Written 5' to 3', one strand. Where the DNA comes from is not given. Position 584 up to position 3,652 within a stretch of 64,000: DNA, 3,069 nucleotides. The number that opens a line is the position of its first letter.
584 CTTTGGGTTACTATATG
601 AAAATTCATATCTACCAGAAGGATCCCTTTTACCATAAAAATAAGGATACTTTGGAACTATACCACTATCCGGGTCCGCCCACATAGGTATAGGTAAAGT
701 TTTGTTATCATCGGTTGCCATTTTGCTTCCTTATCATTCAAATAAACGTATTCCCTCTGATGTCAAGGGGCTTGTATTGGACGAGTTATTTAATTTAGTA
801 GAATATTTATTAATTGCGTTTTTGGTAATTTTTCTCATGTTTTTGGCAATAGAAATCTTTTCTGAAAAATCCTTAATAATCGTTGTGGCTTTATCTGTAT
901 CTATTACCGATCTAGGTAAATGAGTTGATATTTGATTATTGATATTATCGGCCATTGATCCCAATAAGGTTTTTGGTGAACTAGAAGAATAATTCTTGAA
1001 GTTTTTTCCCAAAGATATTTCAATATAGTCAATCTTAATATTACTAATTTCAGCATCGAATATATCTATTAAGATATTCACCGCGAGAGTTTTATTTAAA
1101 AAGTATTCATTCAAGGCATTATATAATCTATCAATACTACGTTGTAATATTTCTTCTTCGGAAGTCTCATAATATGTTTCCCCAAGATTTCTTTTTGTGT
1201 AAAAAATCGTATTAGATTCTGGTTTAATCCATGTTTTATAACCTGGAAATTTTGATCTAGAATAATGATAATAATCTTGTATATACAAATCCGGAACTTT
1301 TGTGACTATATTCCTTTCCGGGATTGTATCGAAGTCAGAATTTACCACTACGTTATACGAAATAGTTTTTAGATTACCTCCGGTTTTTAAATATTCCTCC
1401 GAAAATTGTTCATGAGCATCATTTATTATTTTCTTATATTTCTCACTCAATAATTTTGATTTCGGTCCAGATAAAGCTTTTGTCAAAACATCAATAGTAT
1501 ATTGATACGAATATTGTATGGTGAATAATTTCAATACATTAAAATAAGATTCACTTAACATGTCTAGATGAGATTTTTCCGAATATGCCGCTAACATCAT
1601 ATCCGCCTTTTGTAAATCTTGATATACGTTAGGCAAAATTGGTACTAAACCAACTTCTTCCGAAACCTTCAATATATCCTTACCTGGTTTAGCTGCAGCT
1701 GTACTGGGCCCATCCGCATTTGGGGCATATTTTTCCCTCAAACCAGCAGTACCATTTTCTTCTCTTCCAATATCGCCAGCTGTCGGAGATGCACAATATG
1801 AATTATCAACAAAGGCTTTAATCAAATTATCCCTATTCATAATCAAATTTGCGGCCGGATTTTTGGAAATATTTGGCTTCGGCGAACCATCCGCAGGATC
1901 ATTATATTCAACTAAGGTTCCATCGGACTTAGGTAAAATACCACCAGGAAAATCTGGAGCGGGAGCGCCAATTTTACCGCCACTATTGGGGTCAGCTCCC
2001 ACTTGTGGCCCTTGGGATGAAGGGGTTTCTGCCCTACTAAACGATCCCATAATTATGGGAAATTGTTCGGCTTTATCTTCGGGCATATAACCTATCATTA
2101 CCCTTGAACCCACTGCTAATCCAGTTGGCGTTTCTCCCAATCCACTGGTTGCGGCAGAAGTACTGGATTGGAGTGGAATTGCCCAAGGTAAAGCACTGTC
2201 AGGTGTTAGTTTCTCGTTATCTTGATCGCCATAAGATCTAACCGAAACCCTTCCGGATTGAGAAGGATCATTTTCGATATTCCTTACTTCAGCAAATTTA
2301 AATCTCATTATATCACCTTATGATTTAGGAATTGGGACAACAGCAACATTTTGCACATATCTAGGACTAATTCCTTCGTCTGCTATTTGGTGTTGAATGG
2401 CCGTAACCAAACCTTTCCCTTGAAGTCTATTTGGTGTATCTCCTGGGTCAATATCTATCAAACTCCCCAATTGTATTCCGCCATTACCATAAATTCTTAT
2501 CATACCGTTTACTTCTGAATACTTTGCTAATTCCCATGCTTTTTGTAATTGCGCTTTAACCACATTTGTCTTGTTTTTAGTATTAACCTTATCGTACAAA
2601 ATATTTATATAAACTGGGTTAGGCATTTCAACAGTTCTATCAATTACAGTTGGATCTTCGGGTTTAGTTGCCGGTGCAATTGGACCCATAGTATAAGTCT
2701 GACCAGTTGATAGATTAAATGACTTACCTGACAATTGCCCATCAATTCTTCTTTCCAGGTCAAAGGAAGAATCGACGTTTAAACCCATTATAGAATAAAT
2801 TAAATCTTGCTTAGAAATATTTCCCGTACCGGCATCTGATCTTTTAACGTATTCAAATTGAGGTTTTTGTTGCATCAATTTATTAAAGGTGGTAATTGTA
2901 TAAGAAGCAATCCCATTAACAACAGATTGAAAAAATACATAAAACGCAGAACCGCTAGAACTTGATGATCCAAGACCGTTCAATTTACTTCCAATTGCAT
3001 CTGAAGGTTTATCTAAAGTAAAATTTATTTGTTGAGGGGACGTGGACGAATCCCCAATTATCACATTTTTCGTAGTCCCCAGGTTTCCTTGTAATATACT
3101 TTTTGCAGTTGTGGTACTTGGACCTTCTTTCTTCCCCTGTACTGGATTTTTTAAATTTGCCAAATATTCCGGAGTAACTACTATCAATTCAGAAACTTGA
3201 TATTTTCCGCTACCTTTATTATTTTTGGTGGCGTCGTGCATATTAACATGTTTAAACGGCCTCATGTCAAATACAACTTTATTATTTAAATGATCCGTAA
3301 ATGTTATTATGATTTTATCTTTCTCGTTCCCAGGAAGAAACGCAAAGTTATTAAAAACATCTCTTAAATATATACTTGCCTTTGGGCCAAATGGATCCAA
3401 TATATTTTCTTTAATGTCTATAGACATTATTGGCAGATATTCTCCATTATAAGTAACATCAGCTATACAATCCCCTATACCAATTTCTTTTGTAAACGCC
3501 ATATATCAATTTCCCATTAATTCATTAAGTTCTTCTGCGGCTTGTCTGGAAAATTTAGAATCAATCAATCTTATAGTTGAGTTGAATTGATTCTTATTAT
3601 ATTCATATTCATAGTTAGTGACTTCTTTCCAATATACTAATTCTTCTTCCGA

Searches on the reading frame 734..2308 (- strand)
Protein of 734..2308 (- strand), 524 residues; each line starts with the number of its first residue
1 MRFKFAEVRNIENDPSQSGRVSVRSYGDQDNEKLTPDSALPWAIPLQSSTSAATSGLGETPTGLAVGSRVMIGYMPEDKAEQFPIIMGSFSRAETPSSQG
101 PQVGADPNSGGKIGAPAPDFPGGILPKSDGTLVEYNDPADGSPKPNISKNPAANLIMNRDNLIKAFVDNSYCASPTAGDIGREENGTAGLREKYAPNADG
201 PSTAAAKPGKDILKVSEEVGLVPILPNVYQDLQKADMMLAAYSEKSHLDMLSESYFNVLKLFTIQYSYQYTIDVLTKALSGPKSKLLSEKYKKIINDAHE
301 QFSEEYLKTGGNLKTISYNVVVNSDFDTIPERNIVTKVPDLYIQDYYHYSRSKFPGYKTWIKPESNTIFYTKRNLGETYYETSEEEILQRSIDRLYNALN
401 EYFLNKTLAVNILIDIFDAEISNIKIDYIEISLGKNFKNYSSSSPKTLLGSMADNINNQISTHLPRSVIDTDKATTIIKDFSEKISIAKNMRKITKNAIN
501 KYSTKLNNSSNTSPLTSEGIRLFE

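Call 32: search_protein_families(library=phrogs, proteins=[window:734-2308:-], max_evalue=0.00001)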
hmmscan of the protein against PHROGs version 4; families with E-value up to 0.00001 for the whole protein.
window:734-2308:- (524 aa): 3 families
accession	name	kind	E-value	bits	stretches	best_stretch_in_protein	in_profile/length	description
phrog_430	-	tail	3.1e-18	66.6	1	13-108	29-123/868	baseplate hub subunit and tail lysozyme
phrog_1922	-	tail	1.1e-09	38.4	1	11-102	34-124/932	baseplate hub subunit and tail lysozyme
phrog_694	-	tail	1.7e-09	37.5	1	12-97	31-120/851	baseplate hub and tail lysozyme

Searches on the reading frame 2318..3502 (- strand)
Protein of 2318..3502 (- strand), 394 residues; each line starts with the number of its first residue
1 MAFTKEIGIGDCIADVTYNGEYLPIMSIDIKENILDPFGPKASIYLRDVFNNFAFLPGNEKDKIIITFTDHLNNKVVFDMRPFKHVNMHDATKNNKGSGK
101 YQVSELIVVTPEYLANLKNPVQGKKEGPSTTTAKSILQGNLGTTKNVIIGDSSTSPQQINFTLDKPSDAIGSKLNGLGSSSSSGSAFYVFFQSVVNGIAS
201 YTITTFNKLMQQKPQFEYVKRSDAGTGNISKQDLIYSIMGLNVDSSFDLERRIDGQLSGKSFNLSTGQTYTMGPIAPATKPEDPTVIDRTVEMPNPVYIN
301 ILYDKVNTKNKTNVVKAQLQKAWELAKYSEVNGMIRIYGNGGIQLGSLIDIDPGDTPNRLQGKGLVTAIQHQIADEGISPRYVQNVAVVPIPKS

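Call 32: search_protein_families(library=phrogs, proteins=[window:2318-3502:-], max_evalue=0.00001)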
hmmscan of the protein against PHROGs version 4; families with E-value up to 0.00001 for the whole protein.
window:2318-3502:- (394 aa): 1 family
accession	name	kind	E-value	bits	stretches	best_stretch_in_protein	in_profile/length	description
phrog_350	-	tail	1e-08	35.6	1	26-374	36-411/436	tail protein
